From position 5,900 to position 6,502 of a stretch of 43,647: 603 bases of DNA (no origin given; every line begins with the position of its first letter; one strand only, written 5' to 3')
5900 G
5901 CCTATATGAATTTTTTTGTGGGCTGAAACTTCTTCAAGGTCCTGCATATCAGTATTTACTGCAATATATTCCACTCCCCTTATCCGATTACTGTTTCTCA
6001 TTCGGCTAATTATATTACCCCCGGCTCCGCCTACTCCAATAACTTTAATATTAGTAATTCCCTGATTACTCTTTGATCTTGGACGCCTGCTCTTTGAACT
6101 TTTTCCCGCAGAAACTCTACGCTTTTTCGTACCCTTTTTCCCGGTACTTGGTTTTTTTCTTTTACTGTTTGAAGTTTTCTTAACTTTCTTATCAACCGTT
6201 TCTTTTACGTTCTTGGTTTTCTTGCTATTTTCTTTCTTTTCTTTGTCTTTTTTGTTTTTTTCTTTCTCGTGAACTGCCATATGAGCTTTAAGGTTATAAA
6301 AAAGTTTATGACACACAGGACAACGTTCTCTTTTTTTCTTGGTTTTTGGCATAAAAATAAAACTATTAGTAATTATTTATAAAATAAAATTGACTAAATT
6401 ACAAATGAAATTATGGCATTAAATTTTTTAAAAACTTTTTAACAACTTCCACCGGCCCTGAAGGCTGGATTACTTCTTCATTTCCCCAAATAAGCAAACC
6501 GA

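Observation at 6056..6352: FtsZ with an N-terminal Ros/MucR-like C2H2 zinc finger and an approximately 70-aa basic tail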

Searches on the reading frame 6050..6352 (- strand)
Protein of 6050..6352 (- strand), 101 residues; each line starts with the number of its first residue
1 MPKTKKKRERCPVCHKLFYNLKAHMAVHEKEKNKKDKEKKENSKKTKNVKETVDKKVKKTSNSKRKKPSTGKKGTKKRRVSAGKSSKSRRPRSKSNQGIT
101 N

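Call 3: search_protein_families(library=pfam, proteins=[window:6050-6352:-], max_evalue=10)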
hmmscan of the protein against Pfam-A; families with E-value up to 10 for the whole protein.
seq(101 aa): 14 families
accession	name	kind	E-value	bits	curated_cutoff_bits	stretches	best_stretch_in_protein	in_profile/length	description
PF19790.4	DUF6274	-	0.0076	17.1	25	1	9-56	29-68/77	Family of unknown function (DUF6274)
PF23138.1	CTLH_Armc9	-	0.009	16.8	27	1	8-64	33-89/135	Armc9, CTLH-like domain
PF13465.12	zf-H2C2_2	-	0.05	14.4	40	2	20-33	1-14/26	Zinc-finger double domain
PF00096.32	zf-C2H2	-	0.13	13.2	25.2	1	10-28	2-23/23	Zinc finger, C2H2 type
PF13912.12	zf-C2H2_6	-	0.36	11.3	25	1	10-31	3-27/27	C2H2-type zinc finger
PF09871.14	DUF2098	-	0.77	10.6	25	1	16-66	38-88/94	Uncharacterized protein conserved in archaea (DUF2098)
PF06237.18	SLC52_ribofla_tr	-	1.9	7.9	27.9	1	13-68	205-261/429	Solute carrier family 52, riboflavin transporter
PF18118.7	PRC2_HTH_1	-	2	9.7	24.2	1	15-68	11-64/101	Polycomb repressive complex 2 tri-helical domain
PF01080.22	Presenilin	-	2.1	7.5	34.3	1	16-88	213-284/408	Presenilin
PF15315.11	FRG2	-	2.4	8.6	27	1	35-96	44-106/183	Facioscapulohumeral muscular dystrophy candidate 2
PF05132.19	RNA_pol_Rpc4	-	2.8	8.6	26.5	1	29-90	22-83/143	RNA polymerase III RPC4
PF00029.24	Connexin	-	2.9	8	31.3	1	26-65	94-136/225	Connexin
PF02724.19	CDC45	-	3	6.5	34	1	28-92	126-193/624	CDC45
PF13425.11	O-antigen_lig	-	8.8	5.5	31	1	19-64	275-322/462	O-antigen ligase like membrane protein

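Call 58: search_protein_families(library=phrogs, proteins=[window:6050-6352:-], max_evalue=0.01)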
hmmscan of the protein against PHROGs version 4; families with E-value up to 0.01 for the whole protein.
seq(101 aa): 0 families

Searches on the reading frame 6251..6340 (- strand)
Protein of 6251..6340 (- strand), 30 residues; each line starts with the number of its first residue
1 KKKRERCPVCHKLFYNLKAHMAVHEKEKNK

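Call 11: search_solved_structures(query=A1, max_evalue=10, show_alignments=5)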
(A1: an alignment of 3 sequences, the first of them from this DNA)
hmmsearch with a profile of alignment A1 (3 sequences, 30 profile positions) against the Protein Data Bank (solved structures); distinct sequences matched with E-value up to 10: 29.
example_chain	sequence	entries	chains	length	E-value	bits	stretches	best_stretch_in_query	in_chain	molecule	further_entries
2i13_A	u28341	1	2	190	3.4e-12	49.2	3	6-25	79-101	Aart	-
2m0d_A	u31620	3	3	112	5.3e-06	29.4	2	3-24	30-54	Zinc finger and BTB domain-containing protein 17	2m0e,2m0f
1mey_C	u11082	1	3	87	0.00041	23.3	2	6-21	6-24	CONSENSUS ZINC FINGER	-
6ml2_A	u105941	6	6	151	0.0087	19.1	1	2-28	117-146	Zinc finger and BTB domain-containing protein 24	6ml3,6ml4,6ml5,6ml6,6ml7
2en4_A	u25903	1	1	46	0.037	17.1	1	3-28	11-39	Zinc finger protein 347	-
2eq1_A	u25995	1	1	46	0.061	16.4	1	6-28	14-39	Zinc finger protein 347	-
8gn4_A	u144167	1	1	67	0.066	16.2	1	7-29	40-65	Zinc finger and BTB domain-containing protein 10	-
1ubd_C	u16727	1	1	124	0.082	16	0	10-29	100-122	PROTEIN (YY1 ZINC FINGER DOMAIN)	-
8gn3_A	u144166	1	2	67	0.095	15.8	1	7-29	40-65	Zinc finger and BTB domain-containing protein 10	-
2n25_A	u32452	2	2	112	0.11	15.5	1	4-24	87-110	Zinc finger and BTB domain-containing protein 17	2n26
8jpy_A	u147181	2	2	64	0.17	15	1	6-25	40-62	Insulinoma-associated protein 1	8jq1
7y3l_A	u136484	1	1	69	0.47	13.5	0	7-24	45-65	Sal-like protein 3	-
7txc_E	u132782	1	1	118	0.47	13.5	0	15-27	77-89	Hypermethylated in cancer 2 protein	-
9w1v_A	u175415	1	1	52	0.53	13.4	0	6-11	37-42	RUBREDOXIN 3796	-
6wmi_A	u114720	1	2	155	0.89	12.7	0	7-27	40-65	Zinc finger protein 410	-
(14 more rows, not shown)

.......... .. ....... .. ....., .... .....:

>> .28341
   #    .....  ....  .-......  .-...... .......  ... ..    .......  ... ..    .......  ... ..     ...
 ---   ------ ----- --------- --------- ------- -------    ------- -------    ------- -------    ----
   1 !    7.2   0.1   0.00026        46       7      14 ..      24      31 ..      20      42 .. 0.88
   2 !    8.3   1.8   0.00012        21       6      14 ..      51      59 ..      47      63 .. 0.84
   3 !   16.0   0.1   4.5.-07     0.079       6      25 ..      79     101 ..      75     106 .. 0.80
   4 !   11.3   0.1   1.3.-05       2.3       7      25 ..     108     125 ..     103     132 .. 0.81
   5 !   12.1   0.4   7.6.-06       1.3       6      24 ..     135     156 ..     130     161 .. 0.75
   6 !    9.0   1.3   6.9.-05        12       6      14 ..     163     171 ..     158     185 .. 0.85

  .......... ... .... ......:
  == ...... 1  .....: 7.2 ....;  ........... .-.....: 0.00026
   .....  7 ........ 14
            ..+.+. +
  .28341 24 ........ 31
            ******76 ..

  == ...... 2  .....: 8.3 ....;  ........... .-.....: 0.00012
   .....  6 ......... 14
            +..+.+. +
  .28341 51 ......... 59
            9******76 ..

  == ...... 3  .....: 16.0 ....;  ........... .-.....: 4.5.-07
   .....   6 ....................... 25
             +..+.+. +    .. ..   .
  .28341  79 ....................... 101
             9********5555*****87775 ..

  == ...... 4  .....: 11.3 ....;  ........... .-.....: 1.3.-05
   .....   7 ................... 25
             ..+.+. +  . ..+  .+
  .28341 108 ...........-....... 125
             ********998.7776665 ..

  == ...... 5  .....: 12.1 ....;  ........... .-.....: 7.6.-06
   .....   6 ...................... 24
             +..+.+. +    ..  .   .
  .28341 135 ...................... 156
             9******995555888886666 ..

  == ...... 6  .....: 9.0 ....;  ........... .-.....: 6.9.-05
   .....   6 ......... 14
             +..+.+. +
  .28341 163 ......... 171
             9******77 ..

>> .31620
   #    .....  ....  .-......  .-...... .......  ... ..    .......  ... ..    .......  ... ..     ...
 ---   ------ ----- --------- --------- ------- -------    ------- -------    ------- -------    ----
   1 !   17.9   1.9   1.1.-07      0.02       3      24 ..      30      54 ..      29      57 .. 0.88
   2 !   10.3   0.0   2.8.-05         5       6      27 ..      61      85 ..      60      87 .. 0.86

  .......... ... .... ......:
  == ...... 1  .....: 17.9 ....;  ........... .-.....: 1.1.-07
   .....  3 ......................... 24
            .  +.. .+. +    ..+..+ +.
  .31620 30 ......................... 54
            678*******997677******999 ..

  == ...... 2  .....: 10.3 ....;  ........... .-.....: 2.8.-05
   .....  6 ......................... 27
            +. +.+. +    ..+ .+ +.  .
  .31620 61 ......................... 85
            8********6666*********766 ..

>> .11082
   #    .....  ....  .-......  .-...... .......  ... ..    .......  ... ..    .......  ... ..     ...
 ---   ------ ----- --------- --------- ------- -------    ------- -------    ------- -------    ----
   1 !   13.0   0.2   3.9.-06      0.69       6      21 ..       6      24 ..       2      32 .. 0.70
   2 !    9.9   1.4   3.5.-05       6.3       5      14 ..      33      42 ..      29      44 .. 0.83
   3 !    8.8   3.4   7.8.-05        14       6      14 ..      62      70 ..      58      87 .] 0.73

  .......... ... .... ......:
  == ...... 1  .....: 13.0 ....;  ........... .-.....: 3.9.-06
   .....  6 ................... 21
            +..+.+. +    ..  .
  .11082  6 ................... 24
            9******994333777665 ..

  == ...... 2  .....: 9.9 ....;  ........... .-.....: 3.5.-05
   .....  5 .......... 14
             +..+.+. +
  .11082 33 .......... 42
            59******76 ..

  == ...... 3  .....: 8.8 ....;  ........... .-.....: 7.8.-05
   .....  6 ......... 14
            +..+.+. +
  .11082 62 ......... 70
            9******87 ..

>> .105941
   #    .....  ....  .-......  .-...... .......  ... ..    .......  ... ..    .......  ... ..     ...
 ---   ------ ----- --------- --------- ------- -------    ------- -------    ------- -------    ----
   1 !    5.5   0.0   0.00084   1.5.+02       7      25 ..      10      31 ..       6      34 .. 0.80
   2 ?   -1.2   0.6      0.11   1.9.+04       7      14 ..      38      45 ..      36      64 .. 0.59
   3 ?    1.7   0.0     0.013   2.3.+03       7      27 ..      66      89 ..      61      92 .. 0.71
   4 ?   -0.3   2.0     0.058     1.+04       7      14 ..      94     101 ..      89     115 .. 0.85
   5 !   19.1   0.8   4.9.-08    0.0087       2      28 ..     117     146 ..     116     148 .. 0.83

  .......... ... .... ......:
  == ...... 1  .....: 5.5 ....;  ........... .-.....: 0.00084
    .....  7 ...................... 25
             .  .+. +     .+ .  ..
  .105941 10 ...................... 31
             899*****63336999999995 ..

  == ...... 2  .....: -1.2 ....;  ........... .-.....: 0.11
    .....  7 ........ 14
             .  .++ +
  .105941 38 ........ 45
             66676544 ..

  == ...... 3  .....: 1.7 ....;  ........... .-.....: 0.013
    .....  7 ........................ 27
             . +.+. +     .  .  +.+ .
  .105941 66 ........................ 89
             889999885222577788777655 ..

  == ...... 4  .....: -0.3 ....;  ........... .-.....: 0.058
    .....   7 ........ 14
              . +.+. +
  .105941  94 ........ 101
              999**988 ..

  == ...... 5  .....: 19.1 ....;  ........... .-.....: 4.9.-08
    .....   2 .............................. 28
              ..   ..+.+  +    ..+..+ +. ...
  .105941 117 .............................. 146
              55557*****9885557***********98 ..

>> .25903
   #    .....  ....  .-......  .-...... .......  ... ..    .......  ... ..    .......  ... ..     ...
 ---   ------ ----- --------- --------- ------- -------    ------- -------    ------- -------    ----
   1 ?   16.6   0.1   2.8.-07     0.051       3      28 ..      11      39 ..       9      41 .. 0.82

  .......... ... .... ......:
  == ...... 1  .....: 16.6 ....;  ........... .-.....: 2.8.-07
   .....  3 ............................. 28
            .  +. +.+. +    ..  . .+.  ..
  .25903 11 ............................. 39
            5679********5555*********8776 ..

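Call 56: search_solved_structures(query=A4, max_evalue=10, show_alignments=0)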
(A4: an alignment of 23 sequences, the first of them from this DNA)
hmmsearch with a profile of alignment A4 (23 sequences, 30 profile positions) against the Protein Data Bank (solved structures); distinct sequences matched with E-value up to 10: 97 (the best 60 are shown).
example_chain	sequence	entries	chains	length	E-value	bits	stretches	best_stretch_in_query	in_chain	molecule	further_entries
2i13_A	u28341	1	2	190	6.5e-23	83.3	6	7-27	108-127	Aart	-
1mey_C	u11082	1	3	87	1.9e-09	40.2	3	6-28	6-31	CONSENSUS ZINC FINGER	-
2m0d_A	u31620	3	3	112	7.6e-06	28.7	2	3-24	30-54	Zinc finger and BTB domain-containing protein 17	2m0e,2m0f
8h9h_G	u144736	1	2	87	1.7e-05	27.6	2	16-28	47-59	Zinc finger and BTB domain-containing protein 7A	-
4r7e_A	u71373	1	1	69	0.0019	21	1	2-15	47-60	E3 ubiquitin-protein ligase BRE1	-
6ml2_A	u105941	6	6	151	0.0025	20.7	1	6-28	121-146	Zinc finger and BTB domain-containing protein 24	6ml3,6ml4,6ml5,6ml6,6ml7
8ieg_A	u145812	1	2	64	0.0045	19.9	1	2-15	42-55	E3 ubiquitin-protein ligase BRE1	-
7eyi_G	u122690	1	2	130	0.0046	19.8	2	16-28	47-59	Zinc finger and BTB domain-containing protein 7A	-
7y3l_A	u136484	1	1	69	0.0054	19.6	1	9-25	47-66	Sal-like protein 3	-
8t3t_K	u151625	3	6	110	0.0056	19.5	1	2-15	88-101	E3 ubiquitin-protein ligase BRE1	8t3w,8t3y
2jsp_A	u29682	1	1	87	0.013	18.4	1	9-26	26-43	Transcriptional regulatory protein ros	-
3w5k_B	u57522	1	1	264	0.018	17.9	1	7-29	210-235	Zinc finger protein SNAI1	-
9m3i_A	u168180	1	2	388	0.022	17.7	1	2-15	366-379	E3 ubiquitin-protein ligase BRE1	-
6wmi_A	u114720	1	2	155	0.023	17.6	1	10-28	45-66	Zinc finger protein 410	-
7n5s_A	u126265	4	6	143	0.028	17.3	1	16-28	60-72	Zinc finger and BTB domain-containing protein 7A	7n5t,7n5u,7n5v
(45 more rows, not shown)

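Call 57: search_protein_families(library=pfam, alignment_id=A4, max_evalue=10)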
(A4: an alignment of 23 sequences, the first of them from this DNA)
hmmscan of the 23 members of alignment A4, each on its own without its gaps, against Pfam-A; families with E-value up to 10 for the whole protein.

A. member 1, seq(30 aa): 6 families
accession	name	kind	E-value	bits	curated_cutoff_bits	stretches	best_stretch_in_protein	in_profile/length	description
PF13465.12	zf-H2C2_2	-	0.0019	18.9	40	2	16-29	1-14/26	Zinc-finger double domain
PF13912.12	zf-C2H2_6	-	0.018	15.5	25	1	6-27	3-27/27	C2H2-type zinc finger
PF00096.32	zf-C2H2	-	0.019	15.9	25.2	1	6-24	2-23/23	Zinc finger, C2H2 type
PF13894.12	zf-C2H2_4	-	0.045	14.9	27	1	6-24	2-23/24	C2H2-type zinc finger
PF25208.1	DUF7838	-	0.11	12.9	28.5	1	4-30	6-33/55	Domain of unknown function (DUF7838)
PF19790.4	DUF6274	-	0.18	12.7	25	1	5-14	29-38/77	Family of unknown function (DUF6274)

B. families by the number of members that match (of 23 scanned): 58 families (the first 25 are shown)
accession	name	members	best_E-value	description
PF13894.12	zf-C2H2_4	21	0.0001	C2H2-type zinc finger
PF13465.12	zf-H2C2_2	19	0.0012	Zinc-finger double domain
PF13912.12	zf-C2H2_6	17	0.00029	C2H2-type zinc finger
PF00096.32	zf-C2H2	17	0.0019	Zinc finger, C2H2 type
PF13248.11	Zn_ribbon_3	8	0.0087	zinc-ribbon domain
PF05605.18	zf-Di19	6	0.0016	Drought induced 19 protein (Di19), zinc-binding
PF13913.12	zf-C2HC_2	6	0.0054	zinc-finger of a C2HC-type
PF24460.1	DUF7575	6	0.0058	Domain of unknown function (DUF7575)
PF22034.2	B129_C2H2-zf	5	0.00092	Uncharacterized protein B-129, C2H2 zinc finger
PF23455.1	DUF7129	5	0.003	Domain of unknown function (DUF7129)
PF23165.1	zf-C2H2_FBX41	4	0.0012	F-box only protein 41 C2H2 zinc finger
PF05443.17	ROS_MUCR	4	0.0062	ROS/MUCR transcriptional regulator protein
PF12171.14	zf-C2H2_jaz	4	0.02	Zinc-finger double-stranded RNA-binding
PF25208.1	DUF7838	4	0.024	Domain of unknown function (DUF7838)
PF23137.1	HVO_0758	4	0.029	HVO_0758 mu-protein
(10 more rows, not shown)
